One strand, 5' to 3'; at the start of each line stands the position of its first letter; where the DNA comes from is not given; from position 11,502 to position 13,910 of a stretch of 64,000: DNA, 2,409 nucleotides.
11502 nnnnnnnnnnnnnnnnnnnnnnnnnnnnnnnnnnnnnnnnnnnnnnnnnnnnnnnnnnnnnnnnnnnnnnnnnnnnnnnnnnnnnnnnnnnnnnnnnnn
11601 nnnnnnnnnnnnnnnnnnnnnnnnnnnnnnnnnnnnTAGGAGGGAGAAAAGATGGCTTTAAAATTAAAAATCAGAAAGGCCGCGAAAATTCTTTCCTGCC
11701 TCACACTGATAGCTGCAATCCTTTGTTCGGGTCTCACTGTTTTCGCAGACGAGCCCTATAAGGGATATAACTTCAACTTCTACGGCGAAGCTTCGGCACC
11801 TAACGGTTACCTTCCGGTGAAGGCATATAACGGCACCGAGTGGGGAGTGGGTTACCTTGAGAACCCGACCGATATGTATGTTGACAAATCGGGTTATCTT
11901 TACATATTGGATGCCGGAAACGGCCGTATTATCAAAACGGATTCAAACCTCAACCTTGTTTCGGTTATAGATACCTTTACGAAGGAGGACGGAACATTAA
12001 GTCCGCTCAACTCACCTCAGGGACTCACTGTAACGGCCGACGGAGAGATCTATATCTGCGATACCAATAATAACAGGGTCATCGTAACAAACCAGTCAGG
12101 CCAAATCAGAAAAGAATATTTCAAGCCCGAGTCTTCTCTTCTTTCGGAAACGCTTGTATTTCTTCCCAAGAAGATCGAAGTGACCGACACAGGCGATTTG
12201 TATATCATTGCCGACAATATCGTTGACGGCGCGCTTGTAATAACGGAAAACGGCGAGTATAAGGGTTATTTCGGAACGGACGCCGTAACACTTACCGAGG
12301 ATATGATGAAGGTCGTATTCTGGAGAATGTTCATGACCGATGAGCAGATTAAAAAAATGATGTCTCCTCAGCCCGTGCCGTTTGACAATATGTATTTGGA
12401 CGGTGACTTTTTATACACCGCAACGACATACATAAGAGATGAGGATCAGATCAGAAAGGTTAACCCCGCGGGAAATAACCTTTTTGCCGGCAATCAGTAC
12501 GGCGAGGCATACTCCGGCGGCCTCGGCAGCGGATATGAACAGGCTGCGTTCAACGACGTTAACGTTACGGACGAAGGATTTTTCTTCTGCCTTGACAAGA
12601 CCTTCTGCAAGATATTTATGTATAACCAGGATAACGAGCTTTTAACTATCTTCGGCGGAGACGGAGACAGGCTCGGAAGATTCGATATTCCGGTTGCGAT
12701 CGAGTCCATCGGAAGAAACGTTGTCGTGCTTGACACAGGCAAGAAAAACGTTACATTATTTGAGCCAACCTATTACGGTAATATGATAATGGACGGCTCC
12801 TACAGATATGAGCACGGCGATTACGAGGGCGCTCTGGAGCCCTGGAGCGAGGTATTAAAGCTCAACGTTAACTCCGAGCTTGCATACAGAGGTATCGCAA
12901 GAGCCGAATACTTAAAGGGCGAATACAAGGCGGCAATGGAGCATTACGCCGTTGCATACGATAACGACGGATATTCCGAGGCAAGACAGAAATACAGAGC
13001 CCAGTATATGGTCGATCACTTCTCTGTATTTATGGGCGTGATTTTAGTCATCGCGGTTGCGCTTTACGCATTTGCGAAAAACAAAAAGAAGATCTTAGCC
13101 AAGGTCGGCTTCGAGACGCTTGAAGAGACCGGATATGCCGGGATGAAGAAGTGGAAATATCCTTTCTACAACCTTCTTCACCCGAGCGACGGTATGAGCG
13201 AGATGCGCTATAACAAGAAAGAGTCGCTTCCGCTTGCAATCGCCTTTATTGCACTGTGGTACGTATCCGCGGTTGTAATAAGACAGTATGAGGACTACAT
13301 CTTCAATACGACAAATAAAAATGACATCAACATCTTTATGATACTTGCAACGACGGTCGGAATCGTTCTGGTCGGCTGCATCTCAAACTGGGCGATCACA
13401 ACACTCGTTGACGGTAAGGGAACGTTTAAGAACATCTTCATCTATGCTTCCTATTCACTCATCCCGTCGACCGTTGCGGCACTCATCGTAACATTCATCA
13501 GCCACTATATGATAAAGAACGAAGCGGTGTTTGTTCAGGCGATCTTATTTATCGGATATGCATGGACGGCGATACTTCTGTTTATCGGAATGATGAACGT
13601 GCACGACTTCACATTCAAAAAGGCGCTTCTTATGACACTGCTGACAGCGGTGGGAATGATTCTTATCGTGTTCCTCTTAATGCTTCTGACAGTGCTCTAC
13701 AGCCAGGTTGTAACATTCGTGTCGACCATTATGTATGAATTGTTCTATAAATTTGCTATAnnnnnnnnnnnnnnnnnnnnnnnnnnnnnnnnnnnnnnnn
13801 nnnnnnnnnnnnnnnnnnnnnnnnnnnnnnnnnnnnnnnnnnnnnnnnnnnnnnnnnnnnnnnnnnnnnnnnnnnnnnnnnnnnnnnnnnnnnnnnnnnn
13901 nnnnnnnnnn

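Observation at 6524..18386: Seven-gene, 12-kb operon coupling two ABC permease pairs to three giant extracytoplasmic proteins, with no ATPase gene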

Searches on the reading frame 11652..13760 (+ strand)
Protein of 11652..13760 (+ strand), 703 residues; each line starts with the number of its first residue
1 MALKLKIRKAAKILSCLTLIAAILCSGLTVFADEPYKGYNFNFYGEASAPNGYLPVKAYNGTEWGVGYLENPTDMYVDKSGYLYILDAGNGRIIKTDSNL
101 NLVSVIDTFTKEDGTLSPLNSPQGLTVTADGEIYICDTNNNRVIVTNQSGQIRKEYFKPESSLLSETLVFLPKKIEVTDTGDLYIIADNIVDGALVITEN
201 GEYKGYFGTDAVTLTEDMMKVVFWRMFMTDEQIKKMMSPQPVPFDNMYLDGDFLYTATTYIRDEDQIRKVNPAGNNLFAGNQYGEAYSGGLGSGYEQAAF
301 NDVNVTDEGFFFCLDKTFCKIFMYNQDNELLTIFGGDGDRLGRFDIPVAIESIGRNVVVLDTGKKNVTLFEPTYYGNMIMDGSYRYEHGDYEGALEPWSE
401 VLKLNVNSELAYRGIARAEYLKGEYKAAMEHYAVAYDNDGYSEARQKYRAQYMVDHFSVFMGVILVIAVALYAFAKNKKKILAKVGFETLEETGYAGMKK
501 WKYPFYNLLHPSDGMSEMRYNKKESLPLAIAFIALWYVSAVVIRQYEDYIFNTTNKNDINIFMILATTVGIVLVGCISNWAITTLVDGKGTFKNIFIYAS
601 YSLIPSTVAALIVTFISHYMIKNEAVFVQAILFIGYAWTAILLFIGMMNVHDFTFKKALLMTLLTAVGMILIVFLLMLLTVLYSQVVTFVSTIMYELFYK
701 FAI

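Call 5: search_protein_families(library=pfam, proteins=[window:11652-13760:+], max_evalue=0.01)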
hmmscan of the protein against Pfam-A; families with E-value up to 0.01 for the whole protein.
window:11652-13760:+ (703 aa): 5 families
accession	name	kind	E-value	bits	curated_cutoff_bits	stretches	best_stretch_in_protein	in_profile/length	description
PF04893.22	Yip1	-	3.4e-18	66.5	28.6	1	508-675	4-171/173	Yip1 domain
PF01436.27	NHL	-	4.3e-11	42.7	20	1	119-144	1-26/28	NHL repeat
PF13432.12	TPR_16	-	5.9e-06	27.1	32.7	1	382-442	4-64/65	Tetratricopeptide repeat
PF25021.1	TEN_NHL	-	0.00066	19.2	27.1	0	118-144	140-166/357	Teneurin NHL domain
PF08450.18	SGL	-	0.0043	17.1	26.3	0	83-159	148-223/246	SMP-30/Gluconolactonase/LRE-like region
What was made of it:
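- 11652..13763 (+): Membrane accessory protein (703 aa): signal peptide, extracytoplasmic NHL beta-propeller, TPR, one TM helix (aa 457-475), then a five-TM Yip1 domain (aa 525-681). Pfam finds Yip1 at 66.5 bits, NHL at 42.7 bits and TPR_16 (call 5).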

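Call 6: search_protein_families(library=ncbifam, proteins=[window:11652-13760:+], max_evalue=0.01)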
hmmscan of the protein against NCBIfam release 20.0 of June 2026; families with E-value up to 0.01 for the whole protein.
window:11652-13760:+ (703 aa): 2 families
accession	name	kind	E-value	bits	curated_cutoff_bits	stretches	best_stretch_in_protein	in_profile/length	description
NF035926.1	scyF_NHL_VPEP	equivalog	1.3e-12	47.6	350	1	72-214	154-290/376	scytonemin biosynthesis PEP-CTERM protein ScyF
NF033206.1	ScyE_fam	subfamily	2.8e-05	23.8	80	1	70-153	253-330/333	ScyD/ScyE family protein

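Call 30: search_solved_structures(query=window:11652-13760:+, max_evalue=0.1)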
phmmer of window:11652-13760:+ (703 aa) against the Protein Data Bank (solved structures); distinct sequences matched with E-value up to 0.1: 73 (the best 60 are shown).
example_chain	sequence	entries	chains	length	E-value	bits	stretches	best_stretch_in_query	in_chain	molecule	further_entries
3wwa_A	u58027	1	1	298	1.2e-27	99.8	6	69-145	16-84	Pizza7H protein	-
6rej_A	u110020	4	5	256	4e-21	78.3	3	69-145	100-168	Pizza6-SH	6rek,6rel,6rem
6f0t_A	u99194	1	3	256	9.5e-21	77.1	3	69-145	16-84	Pizza6-SFW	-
6qsd_A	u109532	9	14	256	1.2e-20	76.7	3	69-145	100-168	Pizza6S | Pizza6-S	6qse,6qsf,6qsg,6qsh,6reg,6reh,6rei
7zq2_A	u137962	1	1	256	6.9e-20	74.2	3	69-145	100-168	Pizza6-RSH-TSH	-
7zqg_A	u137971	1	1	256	8e-20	74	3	69-145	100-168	Pizza6-KSH-TSH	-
7zpz_A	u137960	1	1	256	1e-19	73.7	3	69-145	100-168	Pizza6-TSR-TSH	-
7zpw_A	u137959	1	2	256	1.3e-19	73.3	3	69-145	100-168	Pizza6-TSK-TSH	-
3ww9_A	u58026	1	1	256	1.7e-19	72.9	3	69-145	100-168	pizza6 protein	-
6ren_A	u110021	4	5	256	1.8e-19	72.9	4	69-145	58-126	3fPizza6-SH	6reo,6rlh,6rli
6f0s_A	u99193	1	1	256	2.1e-19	72.6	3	69-145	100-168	Pizza6-SYW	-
7zcj_A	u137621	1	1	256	1e-18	70.3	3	69-145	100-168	Pizza6-TNH-TSH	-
6i38_A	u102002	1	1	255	1.3e-18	70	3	68-145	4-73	nv2Pizza6-AYW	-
7zph_A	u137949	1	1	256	1.5e-18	69.9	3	69-145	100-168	Pizza6-TNK-RSH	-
6i37_A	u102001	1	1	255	2.1e-18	69.3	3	69-145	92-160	nv1Pizza6-AYW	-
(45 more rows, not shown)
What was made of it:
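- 11652..13763 (+): phmmer against PDB hits NHL propellers and TPR proteins (call 30).
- NHL beta-propellers serve as extracellular sensor domains in PknD-type kinases (a PDB hit in call 30).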
